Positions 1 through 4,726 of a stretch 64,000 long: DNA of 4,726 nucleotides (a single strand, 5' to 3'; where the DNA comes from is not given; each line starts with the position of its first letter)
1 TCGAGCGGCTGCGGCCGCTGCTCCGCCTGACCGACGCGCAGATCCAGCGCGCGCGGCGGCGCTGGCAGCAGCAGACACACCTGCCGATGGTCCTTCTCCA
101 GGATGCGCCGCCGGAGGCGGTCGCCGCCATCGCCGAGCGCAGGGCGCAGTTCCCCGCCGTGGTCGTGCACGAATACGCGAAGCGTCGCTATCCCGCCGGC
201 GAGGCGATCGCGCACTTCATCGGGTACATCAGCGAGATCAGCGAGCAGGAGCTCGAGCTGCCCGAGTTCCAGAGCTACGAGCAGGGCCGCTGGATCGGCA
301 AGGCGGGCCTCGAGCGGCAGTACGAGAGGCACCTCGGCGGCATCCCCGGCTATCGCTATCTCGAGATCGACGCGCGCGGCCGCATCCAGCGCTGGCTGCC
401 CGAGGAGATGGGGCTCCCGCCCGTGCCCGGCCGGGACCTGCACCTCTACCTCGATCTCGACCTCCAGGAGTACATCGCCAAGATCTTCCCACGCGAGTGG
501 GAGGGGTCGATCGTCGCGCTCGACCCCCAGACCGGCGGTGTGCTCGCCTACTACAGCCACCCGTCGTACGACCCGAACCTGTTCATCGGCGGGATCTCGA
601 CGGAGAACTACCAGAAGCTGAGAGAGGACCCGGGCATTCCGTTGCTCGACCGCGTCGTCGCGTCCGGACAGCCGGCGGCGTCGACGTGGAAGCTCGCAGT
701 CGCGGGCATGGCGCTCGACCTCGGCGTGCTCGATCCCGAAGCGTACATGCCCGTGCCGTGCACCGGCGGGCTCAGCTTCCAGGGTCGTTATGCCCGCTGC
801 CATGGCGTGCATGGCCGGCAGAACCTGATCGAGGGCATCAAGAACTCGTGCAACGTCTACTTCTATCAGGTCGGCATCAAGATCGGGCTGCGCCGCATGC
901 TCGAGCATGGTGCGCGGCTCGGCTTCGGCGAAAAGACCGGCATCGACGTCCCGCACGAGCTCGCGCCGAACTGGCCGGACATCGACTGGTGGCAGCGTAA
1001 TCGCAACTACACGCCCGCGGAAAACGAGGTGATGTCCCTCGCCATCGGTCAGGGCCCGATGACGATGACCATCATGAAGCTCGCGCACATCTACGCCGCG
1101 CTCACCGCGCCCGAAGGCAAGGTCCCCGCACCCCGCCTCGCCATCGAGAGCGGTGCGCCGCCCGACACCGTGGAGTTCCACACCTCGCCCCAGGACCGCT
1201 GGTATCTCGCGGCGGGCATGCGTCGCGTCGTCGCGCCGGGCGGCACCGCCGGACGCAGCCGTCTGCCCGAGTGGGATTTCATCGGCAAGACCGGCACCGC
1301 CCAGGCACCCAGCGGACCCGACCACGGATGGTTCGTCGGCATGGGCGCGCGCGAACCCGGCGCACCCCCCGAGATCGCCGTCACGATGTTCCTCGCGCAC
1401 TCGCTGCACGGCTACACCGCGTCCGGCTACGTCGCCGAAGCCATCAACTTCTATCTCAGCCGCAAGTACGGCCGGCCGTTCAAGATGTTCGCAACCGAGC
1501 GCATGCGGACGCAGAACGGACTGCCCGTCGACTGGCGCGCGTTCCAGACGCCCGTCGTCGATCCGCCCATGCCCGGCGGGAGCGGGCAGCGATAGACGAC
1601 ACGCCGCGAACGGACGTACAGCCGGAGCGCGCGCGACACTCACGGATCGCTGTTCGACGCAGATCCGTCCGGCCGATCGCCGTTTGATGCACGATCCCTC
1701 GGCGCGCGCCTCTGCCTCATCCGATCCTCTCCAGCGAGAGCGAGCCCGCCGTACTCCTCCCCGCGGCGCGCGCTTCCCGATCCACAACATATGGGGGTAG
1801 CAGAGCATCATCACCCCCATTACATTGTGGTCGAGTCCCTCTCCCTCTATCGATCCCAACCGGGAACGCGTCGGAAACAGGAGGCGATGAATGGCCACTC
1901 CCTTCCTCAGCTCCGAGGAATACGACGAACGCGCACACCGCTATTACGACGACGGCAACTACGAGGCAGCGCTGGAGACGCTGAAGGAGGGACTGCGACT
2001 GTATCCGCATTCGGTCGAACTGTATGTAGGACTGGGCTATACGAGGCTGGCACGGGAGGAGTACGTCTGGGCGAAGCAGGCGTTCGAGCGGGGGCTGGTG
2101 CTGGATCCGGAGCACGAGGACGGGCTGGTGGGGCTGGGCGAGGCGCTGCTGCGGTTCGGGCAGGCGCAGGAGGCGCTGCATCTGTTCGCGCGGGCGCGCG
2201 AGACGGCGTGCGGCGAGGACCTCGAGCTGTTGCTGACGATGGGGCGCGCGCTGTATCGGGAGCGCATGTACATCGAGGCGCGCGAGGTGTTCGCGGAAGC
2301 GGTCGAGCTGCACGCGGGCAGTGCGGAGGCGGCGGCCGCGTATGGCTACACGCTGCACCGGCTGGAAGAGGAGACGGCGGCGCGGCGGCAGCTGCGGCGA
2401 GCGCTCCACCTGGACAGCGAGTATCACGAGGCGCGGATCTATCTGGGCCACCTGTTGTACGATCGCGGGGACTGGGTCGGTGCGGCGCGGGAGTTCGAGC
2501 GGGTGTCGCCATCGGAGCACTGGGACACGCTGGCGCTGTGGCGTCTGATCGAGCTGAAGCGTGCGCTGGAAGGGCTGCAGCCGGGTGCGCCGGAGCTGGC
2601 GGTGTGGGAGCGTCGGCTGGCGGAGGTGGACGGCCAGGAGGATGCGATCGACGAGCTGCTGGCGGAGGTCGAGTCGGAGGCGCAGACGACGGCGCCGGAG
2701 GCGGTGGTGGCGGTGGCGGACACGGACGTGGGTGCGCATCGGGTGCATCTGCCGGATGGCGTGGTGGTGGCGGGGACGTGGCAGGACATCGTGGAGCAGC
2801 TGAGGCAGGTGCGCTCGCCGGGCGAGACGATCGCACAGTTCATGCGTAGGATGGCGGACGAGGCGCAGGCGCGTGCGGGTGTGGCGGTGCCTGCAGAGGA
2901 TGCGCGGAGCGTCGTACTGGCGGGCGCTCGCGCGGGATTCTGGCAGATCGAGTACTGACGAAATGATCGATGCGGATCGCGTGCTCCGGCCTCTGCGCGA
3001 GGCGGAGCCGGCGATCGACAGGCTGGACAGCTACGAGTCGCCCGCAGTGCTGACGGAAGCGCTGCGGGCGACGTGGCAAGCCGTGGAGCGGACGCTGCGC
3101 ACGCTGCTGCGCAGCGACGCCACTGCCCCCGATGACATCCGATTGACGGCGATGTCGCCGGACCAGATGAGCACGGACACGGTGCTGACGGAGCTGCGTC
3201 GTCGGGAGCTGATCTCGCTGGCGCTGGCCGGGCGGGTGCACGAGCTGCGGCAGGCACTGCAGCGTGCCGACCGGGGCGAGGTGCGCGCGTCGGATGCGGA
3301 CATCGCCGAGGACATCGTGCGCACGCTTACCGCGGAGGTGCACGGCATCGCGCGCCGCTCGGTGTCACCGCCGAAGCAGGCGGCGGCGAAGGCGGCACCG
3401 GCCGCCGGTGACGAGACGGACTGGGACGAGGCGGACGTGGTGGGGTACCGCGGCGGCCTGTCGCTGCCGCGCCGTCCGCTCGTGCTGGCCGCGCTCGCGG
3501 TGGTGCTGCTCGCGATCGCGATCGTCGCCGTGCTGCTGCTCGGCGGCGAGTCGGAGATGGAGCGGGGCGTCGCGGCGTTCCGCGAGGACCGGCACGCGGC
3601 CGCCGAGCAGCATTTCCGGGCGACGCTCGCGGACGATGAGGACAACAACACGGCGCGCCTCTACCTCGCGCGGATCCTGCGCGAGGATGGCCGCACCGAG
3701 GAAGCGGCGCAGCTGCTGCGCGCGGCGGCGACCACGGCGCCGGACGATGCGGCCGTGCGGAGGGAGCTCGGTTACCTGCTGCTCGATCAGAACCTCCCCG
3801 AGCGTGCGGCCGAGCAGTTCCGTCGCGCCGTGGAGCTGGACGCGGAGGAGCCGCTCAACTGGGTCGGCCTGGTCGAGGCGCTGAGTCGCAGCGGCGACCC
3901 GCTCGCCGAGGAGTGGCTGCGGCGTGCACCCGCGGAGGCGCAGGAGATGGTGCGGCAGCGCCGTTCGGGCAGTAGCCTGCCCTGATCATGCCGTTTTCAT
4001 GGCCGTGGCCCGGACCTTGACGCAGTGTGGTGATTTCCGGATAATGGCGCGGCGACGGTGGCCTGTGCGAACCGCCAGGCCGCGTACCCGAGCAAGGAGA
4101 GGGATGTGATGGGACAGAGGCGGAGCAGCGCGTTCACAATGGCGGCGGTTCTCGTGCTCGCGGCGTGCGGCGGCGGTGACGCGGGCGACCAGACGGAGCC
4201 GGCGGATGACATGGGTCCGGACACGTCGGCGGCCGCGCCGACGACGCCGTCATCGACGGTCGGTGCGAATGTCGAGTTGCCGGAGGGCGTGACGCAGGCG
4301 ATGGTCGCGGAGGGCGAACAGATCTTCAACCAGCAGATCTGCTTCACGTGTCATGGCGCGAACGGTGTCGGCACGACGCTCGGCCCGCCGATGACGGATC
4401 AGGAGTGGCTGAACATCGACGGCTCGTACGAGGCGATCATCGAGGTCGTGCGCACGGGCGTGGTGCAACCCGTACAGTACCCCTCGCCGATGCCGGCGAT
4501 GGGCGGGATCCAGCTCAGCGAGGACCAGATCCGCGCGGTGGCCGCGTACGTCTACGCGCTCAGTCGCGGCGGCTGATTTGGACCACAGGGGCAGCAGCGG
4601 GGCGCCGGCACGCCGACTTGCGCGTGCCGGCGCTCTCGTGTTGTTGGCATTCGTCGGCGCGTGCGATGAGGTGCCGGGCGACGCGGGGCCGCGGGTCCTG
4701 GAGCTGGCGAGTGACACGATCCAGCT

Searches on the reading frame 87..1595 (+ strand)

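Call 80: search_protein_families(library=pfam, proteins=[window:87-1595:+], max_evalue=0.001)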
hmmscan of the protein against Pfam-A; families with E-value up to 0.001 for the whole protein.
window:87-1595:+ (502 aa): 2 families
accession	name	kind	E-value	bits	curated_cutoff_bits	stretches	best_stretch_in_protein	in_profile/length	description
PF00905.27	Transpeptidase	-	1.3e-40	139.9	22.1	1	140-449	1-289/299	Penicillin binding protein transpeptidase domain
PF03717.20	PBP_dimer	-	4.6e-26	92.8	24.4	1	2-101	77-176/180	Penicillin-binding Protein dimerisation domain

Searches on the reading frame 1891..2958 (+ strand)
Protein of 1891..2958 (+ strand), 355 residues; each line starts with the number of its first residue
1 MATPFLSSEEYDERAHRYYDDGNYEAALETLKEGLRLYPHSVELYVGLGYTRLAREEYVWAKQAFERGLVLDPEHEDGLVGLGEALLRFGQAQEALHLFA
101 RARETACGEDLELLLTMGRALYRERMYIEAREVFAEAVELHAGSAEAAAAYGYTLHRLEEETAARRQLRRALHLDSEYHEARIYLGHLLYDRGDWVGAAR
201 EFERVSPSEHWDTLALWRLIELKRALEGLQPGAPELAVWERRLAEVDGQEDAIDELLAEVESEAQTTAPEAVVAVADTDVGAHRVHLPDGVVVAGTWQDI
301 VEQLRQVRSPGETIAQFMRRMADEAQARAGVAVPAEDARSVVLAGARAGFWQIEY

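Call 80: search_protein_families(library=pfam, proteins=[window:1891-2958:+], max_evalue=0.001)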
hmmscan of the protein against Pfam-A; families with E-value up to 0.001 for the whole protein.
window:1891-2958:+ (355 aa): 11 families
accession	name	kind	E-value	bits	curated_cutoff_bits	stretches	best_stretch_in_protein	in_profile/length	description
PF07719.23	TPR_2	-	5.1e-17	61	27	1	9-40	2-33/34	Tetratricopeptide repeat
PF14559.12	TPR_19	-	2.5e-15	57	25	2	163-210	9-56/68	Tetratricopeptide repeat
PF13432.12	TPR_16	-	3.1e-14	53.5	32.7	1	14-58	3-47/65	Tetratricopeptide repeat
PF13428.12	TPR_14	-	8.1e-13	48.1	23.5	1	9-49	2-42/44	Tetratricopeptide repeat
PF13431.12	TPR_17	-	3.7e-11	42.8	24.4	0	64-96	1-33/34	Tetratricopeptide repeat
PF13414.12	TPR_11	-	1.1e-10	41.5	26.8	1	16-51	2-37/42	TPR repeat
PF00515.34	TPR_1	-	2.5e-10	40.2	27.8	0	43-75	2-34/34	Tetratricopeptide repeat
PF23914.1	TPR_CcmH_CycH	-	8.1e-09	35.9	42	0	115-206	54-148/158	Cytochrome c-type biogenesis protein H TPR domain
PF13424.12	TPR_12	-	1.6e-05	25.5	30.1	0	79-140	6-74/77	Tetratricopeptide repeat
PF12895.13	ANAPC3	-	3.2e-05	24.6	27.2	0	66-135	13-80/82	Anaphase-promoting complex, cyclosome, subunit 3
PF13181.12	TPR_8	-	0.00013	22.3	25.7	0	16-39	9-32/34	Tetratricopeptide repeat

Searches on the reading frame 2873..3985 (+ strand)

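Call 80: search_protein_families(library=pfam, proteins=[window:2873-3985:+], max_evalue=0.001)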
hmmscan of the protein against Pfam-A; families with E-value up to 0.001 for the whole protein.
window:2873-3985:+ (370 aa): 9 families
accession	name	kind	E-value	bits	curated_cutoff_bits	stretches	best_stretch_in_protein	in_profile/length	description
PF14559.12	TPR_19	-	1.9e-10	41.4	25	1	236-296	2-62/68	Tetratricopeptide repeat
PF13432.12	TPR_16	-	5.9e-09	36.7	32.7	1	231-293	3-65/65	Tetratricopeptide repeat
PF07719.23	TPR_2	-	9.6e-08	32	27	0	296-323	4-31/34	Tetratricopeptide repeat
PF13428.12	TPR_14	-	9.6e-07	29.3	23.5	1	261-302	3-44/44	Tetratricopeptide repeat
PF24575.1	TPR_Slam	-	1e-06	29.5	35.2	1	231-279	53-101/104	Surface lipoprotein assembly modifier, N-terminal TPR repeats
PF23914.1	TPR_CcmH_CycH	-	7.5e-06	26.3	42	0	282-350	39-111/158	Cytochrome c-type biogenesis protein H TPR domain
PF00515.34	TPR_1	-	4.1e-05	23.6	27.8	0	298-323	6-31/34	Tetratricopeptide repeat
PF13414.12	TPR_11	-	4.6e-05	23.5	26.8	0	267-306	2-41/42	TPR repeat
PF13181.12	TPR_8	-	8.2e-05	22.9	25.7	0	299-325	7-33/34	Tetratricopeptide repeat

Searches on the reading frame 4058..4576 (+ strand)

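Call 80: search_protein_families(library=pfam, proteins=[window:4058-4576:+], max_evalue=0.001)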
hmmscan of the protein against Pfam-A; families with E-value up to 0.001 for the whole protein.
window:4058-4576:+ (172 aa): 2 families
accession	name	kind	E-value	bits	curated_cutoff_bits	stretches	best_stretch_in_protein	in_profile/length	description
PF13442.11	Cytochrome_CBB3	-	2.5e-13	50.6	27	1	82-165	2-68/68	Cytochrome C oxidase, cbb3-type, subunit III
PF00034.26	Cytochrom_C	-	9.1e-11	43.4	21.3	1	83-166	1-87/90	Cytochrome c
